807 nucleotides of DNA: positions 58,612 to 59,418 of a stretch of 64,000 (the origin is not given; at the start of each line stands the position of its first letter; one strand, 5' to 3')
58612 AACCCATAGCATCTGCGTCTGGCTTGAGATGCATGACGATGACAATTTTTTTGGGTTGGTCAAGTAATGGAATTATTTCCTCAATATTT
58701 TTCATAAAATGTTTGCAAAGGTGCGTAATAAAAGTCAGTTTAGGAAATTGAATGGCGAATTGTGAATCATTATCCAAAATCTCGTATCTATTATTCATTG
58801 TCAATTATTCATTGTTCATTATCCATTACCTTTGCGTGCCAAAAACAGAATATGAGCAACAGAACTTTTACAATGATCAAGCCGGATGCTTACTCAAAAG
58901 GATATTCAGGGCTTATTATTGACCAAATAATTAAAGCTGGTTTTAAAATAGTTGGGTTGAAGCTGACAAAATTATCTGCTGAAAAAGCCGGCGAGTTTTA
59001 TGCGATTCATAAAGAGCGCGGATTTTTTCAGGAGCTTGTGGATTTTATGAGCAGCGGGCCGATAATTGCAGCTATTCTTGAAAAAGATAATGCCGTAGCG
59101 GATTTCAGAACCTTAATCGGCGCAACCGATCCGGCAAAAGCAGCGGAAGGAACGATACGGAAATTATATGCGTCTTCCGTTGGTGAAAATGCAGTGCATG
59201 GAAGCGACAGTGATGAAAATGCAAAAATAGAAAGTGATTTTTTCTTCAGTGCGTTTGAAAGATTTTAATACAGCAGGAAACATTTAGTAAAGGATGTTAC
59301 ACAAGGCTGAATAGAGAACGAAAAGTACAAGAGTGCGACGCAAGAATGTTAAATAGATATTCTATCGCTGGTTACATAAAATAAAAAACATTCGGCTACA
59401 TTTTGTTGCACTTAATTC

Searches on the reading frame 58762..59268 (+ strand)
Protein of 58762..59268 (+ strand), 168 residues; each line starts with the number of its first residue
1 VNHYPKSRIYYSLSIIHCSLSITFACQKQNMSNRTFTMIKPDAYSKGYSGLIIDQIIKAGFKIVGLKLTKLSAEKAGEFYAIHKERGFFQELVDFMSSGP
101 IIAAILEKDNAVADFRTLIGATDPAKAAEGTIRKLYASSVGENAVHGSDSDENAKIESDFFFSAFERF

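Call 69: search_protein_families(library=pfam, proteins=[window:58762-59268:+], max_evalue=0.00001)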
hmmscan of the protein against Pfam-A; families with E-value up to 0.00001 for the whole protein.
window:58762-59268:+ (168 aa): 1 family
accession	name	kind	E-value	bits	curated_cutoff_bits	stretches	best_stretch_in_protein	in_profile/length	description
PF00334.24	NDK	-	4.8e-50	169.4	27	1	33-165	1-133/135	Nucleoside diphosphate kinase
